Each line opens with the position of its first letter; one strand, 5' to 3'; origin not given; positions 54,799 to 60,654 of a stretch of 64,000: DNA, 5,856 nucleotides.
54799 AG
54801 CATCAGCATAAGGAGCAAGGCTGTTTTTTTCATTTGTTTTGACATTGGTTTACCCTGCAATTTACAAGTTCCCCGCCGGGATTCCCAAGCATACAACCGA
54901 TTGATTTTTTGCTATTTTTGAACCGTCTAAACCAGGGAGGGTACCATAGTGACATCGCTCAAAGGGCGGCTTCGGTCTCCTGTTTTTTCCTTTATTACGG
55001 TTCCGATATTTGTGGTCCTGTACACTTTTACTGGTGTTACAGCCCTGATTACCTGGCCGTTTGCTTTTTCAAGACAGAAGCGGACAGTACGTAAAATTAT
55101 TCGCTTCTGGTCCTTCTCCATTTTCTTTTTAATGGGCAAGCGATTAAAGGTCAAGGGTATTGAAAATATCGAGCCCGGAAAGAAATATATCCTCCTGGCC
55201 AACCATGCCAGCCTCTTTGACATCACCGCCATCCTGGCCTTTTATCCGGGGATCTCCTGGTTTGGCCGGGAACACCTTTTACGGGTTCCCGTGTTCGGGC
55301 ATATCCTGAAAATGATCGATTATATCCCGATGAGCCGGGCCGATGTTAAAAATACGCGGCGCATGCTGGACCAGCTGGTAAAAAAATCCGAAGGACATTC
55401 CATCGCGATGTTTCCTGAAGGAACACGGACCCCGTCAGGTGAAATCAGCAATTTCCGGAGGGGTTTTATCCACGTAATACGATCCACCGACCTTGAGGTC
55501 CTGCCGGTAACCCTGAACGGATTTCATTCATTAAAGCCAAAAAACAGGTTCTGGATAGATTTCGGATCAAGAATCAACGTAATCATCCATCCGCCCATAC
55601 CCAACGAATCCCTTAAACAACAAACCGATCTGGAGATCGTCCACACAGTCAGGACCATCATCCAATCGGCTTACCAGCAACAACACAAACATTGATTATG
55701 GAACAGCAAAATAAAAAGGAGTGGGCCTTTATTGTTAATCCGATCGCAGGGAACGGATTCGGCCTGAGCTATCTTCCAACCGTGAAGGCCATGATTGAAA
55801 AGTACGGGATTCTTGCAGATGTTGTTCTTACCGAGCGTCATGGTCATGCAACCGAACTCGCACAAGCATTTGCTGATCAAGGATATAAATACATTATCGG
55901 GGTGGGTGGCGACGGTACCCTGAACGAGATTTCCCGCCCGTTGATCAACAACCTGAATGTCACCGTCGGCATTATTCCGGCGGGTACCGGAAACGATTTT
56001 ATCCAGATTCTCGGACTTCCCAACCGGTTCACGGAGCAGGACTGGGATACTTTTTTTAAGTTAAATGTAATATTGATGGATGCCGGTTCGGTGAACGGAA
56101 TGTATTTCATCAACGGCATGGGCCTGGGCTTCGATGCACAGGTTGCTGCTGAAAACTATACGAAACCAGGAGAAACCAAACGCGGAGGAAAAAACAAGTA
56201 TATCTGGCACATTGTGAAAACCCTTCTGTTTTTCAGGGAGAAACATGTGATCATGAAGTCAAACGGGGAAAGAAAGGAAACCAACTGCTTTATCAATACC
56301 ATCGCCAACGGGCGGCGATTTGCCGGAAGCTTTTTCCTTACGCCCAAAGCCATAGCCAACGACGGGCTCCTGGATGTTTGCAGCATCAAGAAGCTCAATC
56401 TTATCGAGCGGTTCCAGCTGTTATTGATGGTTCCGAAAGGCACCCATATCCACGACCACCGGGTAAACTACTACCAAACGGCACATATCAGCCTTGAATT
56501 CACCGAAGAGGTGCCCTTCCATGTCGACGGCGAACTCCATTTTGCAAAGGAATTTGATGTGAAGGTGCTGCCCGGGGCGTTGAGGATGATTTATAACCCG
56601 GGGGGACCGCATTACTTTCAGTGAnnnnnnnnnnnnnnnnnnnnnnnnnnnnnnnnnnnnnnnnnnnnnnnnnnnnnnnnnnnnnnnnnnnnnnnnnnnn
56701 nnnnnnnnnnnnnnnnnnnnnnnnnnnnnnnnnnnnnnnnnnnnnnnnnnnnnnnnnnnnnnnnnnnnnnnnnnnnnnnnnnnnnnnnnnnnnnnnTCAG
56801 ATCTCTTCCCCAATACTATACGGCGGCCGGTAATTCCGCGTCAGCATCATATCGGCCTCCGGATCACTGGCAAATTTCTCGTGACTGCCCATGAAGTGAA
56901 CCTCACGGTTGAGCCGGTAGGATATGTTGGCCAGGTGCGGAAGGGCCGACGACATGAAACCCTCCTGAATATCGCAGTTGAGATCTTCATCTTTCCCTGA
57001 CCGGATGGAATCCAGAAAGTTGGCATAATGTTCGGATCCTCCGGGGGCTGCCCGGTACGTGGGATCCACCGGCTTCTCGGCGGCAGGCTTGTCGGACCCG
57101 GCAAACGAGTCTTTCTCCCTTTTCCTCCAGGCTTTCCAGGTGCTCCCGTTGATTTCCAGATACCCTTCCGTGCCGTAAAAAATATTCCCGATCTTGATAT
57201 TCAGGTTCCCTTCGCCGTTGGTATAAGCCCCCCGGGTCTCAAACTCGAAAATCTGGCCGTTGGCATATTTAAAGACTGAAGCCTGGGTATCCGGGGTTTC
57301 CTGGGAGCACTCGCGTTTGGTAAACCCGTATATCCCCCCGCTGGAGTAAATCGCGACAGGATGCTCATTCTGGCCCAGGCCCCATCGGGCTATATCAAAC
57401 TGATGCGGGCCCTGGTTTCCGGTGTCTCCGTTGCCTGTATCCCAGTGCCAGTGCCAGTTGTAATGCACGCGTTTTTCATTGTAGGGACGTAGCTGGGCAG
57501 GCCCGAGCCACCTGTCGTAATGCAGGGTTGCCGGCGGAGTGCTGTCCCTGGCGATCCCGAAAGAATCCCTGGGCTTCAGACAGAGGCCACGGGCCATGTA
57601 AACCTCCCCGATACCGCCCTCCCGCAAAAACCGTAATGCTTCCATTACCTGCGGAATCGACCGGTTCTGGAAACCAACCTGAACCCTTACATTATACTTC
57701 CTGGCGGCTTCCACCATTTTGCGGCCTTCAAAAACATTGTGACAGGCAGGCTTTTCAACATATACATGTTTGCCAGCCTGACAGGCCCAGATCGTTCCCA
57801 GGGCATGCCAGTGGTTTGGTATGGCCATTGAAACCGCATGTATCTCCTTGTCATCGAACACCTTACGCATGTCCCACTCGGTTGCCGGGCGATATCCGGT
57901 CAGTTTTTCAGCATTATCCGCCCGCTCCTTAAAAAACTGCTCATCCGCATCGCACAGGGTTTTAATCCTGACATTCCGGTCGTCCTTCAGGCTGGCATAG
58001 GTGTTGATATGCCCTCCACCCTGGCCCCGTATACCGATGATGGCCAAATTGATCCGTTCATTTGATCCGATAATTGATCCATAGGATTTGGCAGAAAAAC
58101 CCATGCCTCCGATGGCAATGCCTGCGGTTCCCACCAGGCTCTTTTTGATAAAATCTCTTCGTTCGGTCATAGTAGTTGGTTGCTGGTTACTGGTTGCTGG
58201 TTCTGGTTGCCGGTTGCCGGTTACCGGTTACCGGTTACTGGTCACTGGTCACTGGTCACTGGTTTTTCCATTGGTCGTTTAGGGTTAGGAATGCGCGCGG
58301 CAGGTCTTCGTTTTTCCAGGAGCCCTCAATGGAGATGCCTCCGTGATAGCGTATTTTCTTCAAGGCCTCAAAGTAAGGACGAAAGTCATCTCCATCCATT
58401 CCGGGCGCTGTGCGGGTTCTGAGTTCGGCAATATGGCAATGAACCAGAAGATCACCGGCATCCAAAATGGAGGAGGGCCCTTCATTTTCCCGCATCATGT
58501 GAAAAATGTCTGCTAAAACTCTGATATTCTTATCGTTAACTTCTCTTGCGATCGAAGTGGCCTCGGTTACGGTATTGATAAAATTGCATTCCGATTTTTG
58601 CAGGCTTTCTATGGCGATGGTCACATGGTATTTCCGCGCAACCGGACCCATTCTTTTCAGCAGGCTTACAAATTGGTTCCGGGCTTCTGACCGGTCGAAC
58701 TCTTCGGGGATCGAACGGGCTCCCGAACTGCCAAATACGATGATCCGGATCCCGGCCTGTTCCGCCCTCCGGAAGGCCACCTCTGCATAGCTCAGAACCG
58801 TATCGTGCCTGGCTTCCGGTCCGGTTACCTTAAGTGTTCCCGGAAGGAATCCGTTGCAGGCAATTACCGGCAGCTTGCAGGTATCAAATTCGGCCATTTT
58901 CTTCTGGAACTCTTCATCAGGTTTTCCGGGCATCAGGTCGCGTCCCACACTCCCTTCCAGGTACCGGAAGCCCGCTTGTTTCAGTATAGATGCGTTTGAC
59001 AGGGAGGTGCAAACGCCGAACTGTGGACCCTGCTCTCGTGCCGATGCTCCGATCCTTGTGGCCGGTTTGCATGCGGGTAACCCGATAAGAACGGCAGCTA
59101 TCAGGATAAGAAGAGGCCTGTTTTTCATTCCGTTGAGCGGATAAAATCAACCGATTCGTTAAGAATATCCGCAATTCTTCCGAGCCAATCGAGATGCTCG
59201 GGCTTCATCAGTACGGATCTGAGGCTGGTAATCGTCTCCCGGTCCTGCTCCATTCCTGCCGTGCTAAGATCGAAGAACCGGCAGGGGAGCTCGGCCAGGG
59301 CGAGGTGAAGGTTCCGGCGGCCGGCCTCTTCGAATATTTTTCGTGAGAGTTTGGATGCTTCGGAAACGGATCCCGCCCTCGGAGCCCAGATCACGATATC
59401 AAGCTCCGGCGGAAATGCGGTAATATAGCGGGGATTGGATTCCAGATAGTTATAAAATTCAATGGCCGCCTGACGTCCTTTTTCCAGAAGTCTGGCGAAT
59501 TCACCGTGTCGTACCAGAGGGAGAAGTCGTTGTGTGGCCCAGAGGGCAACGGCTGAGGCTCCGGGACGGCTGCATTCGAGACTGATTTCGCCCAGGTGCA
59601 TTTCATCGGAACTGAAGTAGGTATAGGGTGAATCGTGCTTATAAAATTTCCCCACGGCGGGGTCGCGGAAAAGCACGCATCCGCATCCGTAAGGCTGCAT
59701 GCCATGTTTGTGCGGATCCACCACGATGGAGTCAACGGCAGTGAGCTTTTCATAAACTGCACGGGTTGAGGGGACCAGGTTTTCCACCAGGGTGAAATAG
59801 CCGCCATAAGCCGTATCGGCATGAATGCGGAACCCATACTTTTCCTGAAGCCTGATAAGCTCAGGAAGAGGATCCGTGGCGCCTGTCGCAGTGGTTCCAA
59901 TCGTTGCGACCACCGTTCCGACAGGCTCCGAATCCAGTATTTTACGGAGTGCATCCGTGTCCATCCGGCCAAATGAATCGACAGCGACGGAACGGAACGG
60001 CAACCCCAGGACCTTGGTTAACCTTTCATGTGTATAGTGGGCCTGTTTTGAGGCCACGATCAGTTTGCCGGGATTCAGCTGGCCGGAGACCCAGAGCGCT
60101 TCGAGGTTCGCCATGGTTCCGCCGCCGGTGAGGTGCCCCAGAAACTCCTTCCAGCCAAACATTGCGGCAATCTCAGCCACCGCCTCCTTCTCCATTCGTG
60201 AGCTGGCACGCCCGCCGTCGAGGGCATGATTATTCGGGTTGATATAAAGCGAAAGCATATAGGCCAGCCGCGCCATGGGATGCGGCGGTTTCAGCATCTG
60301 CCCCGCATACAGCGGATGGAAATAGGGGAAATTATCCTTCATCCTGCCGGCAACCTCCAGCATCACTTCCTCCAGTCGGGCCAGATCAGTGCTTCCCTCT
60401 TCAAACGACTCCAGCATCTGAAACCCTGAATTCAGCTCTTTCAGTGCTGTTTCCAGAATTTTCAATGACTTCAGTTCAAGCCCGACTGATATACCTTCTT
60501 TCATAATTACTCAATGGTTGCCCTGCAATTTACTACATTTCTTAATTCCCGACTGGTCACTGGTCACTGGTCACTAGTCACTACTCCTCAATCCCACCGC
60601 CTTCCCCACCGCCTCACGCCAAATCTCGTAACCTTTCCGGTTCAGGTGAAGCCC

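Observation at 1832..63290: Nearly every intergenic spacer is built from short tandem repeats with a shared modular, often palindromic, architecture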

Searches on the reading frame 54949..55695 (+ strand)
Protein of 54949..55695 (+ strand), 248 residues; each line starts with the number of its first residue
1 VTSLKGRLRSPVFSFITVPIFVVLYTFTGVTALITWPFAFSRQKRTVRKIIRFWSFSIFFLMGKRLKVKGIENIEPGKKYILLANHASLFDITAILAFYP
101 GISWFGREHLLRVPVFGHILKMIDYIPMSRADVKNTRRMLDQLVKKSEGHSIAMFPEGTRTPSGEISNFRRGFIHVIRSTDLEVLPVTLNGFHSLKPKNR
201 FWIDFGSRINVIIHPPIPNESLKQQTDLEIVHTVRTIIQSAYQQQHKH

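Call 46: search_protein_families(library=pfam, proteins=[window:54949-55695:+])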
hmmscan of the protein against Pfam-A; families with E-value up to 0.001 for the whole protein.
window:54949-55695:+ (248 aa): 1 family
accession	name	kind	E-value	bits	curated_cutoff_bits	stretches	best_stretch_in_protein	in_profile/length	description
PF01553.26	Acyltransferase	-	2.5e-22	79.5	23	1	65-189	1-131/132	Acyltransferase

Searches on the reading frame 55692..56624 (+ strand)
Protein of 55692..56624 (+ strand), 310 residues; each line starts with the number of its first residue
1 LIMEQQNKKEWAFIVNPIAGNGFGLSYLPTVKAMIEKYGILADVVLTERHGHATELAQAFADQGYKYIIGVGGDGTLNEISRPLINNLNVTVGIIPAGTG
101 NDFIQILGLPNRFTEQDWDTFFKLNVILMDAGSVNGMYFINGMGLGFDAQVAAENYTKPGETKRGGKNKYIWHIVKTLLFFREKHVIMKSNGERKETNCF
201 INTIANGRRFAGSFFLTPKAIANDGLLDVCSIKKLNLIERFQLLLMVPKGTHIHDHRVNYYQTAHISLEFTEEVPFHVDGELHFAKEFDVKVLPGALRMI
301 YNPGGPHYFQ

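Call 46: search_protein_families(library=pfam, proteins=[window:55692-56624:+])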
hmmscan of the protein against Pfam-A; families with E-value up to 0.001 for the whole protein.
window:55692-56624:+ (310 aa): 2 families
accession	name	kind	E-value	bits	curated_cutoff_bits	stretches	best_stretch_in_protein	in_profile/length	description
PF00781.29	DAGK_cat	-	7e-26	90.7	23.6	1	11-132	2-123/125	Diacylglycerol kinase catalytic domain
PF19279.4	YegS_C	-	3.8e-22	79.2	27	1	146-300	6-157/158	YegS C-terminal NAD kinase beta sandwich-like domain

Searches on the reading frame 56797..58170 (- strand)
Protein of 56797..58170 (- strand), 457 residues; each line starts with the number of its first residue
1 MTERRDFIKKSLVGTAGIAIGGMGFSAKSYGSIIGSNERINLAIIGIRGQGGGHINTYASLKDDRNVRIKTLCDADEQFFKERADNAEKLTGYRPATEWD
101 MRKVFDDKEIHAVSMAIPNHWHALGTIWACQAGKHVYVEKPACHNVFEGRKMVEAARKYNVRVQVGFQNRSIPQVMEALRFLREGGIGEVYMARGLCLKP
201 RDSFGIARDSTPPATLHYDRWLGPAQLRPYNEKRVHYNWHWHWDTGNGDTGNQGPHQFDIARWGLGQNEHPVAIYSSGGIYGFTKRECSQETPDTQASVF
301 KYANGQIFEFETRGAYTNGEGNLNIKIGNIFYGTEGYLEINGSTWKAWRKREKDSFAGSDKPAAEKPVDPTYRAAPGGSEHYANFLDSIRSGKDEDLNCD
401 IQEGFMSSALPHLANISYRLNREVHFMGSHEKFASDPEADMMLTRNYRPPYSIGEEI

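Call 29: search_protein_families(library=pfam, proteins=[window:56797-58170:-], max_evalue=0.001)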
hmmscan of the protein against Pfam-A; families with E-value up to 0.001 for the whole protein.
window:56797-58170:- (457 aa): 4 families
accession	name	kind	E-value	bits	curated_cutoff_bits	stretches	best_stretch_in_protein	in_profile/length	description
PF19051.5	GFO_IDH_MocA_C2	-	6.9e-20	72.1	23.3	2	212-273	48-110/254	Oxidoreductase family, C-terminal alpha/beta domain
PF01408.29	GFO_IDH_MocA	-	6.9e-15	56.2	24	1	40-167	1-120/120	Oxidoreductase family, NAD-binding Rossmann fold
PF22725.1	GFO_IDH_MocA_C3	-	1.4e-09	38.4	27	1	231-338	30-123/124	GFO/IDH/MocA C-terminal domain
PF02894.22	GFO_IDH_MocA_C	-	5.1e-08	33.4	22.9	1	225-410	27-202/218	Oxidoreductase family, C-terminal alpha/beta domain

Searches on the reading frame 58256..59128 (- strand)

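Call 46: search_protein_families(library=pfam, proteins=[window:58256-59128:-])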
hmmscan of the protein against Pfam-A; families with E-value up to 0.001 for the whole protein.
window:58256-59128:- (290 aa): 1 family
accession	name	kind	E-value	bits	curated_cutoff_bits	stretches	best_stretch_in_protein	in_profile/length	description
PF01261.30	AP_endonuc_2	-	7.2e-31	108.2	31.1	1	49-273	4-233/249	Xylose isomerase-like TIM barrel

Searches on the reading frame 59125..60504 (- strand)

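Call 46: search_protein_families(library=pfam, proteins=[window:59125-60504:-])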
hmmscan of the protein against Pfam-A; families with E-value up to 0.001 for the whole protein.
window:59125-60504:- (459 aa): 4 families
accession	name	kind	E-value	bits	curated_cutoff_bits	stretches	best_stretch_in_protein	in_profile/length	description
PF00282.25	Pyridoxal_deC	-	2e-25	89.8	27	1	146-329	145-331/375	Pyridoxal-dependent decarboxylase conserved domain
PF01212.27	Beta_elim_lyase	-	2.1e-07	31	27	1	106-282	35-214/288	Beta-eliminating lyase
PF00266.25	Aminotran_5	-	1.2e-06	28.3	21.5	1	86-287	26-221/371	Aminotransferase class-V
PF00155.27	Aminotran_1_2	-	2.9e-06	27.2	19.7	1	125-237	70-192/361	Aminotransferase class I and II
